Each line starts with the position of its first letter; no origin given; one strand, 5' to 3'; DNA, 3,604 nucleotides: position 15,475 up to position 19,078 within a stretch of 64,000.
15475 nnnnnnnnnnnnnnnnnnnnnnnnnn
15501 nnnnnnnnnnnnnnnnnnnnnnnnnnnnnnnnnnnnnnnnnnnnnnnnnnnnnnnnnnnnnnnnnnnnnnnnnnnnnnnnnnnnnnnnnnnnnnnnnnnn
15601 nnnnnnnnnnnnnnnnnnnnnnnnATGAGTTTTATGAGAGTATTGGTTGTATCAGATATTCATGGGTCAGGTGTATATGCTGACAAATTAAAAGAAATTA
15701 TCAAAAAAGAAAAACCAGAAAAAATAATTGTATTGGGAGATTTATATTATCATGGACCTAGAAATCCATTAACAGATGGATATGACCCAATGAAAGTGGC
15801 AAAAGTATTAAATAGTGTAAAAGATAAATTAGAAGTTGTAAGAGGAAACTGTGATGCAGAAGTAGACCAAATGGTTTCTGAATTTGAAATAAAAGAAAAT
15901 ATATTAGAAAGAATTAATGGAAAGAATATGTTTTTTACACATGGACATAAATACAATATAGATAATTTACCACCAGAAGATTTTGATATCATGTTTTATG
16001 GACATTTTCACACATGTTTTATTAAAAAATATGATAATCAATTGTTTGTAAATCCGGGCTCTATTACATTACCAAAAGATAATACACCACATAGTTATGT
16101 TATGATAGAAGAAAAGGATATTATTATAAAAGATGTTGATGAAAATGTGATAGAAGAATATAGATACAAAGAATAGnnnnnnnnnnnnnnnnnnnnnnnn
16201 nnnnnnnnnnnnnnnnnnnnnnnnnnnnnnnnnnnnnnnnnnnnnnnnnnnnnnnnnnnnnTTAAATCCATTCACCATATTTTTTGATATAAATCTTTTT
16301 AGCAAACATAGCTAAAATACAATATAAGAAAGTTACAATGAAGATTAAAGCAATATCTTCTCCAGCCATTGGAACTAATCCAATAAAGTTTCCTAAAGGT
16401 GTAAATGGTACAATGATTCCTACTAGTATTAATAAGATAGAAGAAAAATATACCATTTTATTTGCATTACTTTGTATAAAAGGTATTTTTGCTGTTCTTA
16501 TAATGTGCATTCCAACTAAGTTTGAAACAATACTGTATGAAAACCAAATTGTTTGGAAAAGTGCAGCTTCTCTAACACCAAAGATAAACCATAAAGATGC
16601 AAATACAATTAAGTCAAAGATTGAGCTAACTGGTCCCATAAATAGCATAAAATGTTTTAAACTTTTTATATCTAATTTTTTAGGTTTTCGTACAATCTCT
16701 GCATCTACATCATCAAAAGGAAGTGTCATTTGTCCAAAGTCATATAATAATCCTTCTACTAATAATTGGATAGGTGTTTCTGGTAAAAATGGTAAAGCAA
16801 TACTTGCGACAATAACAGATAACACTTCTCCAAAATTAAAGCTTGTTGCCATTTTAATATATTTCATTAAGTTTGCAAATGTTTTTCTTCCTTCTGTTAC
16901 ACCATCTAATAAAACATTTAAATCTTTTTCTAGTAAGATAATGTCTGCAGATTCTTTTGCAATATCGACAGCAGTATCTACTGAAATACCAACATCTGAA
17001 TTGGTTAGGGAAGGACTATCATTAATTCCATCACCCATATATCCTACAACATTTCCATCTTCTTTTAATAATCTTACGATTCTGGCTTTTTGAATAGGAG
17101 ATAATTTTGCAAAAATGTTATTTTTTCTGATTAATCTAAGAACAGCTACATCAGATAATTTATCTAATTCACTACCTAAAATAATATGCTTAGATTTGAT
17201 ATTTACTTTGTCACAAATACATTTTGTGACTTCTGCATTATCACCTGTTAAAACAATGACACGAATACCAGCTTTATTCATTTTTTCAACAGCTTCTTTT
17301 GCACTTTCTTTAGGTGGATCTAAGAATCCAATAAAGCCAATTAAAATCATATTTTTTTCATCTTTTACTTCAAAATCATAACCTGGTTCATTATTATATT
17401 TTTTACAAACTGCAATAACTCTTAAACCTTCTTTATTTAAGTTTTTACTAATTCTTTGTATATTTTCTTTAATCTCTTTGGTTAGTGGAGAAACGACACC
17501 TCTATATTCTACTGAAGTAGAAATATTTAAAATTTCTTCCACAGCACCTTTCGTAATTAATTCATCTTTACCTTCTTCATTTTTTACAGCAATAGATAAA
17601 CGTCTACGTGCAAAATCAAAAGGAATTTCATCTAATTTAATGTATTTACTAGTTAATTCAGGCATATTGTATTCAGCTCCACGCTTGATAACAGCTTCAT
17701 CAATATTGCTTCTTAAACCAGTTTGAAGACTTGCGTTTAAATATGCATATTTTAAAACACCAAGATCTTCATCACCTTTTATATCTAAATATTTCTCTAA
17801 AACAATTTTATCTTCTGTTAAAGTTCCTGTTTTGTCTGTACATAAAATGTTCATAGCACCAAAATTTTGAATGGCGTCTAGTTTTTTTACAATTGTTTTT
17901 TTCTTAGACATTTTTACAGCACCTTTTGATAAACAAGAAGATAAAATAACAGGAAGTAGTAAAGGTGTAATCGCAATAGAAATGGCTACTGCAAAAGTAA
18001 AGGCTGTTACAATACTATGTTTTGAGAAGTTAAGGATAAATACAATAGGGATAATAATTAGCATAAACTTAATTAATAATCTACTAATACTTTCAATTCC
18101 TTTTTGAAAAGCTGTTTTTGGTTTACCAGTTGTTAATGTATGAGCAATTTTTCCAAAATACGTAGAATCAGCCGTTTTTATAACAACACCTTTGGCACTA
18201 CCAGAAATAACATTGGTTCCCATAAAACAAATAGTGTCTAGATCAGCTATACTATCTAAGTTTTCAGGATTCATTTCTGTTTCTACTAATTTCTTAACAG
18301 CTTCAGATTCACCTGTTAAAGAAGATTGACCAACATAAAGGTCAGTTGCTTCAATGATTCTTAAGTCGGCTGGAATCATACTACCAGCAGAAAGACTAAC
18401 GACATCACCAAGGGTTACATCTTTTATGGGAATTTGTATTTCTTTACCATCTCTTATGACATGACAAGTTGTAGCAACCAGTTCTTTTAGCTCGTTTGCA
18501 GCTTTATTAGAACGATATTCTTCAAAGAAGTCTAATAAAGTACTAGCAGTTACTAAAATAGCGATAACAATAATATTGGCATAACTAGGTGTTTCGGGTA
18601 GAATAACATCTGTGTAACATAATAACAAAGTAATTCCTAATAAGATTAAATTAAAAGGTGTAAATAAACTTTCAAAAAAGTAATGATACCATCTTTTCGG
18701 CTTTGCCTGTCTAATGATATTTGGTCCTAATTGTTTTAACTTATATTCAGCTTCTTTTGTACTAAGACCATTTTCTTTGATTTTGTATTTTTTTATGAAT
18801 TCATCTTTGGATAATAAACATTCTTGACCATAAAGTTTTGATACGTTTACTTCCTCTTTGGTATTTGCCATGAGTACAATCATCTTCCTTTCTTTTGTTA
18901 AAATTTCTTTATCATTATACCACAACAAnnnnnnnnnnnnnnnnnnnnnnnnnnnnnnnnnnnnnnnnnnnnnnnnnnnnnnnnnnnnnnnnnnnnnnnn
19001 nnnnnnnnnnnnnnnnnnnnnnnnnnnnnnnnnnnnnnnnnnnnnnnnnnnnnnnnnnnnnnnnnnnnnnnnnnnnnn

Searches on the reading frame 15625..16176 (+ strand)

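Call 15: search_protein_families(library=pfam, proteins=[window:15625-16176:+])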
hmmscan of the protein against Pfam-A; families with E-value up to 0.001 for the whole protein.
window:15625-16176:+ (183 aa): 3 families
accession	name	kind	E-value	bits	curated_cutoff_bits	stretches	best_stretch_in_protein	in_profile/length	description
PF12850.12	Metallophos_2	-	1.9e-26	93.4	27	1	4-164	1-152/154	Calcineurin-like phosphoesterase superfamily domain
PF00149.33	Metallophos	-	3.2e-11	44.4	21.5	1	4-120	1-128/191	Calcineurin-like phosphoesterase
PF14582.11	Metallophos_3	-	0.00042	20.2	28.2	0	4-42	6-44/259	Metallophosphoesterase, calcineurin superfamily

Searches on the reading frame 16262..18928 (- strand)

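Call 15: search_protein_families(library=pfam, proteins=[window:16262-18928:-])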
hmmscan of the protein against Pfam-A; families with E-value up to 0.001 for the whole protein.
window:16262-18928:- (888 aa): 6 families
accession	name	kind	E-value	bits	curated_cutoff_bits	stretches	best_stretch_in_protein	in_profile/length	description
PF00122.25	E1-E2_ATPase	-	9.3e-41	139.8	28.1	1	150-343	2-181/181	E1-E2 ATPase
PF00689.26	Cation_ATPase_C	-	5.3e-19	69.1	27.3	1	715-878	2-174/175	Cation transporting ATPase, C-terminus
PF00702.32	Hydrolase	-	2.2e-13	51.5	26.4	1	362-643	4-189/191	haloacid dehalogenase-like hydrolase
PF00690.31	Cation_ATPase_N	-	1.9e-12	47.1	20.4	1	38-101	3-67/69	Cation transporter/ATPase, N-terminus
PF13246.12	Cation_ATPase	-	7.3e-07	29.6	21.7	1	419-472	36-90/91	Cation transport ATPase (P-type)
PF08282.18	Hydrolase_3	-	0.00033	20.9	20.9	0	625-668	203-246/255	haloacid dehalogenase-like hydrolase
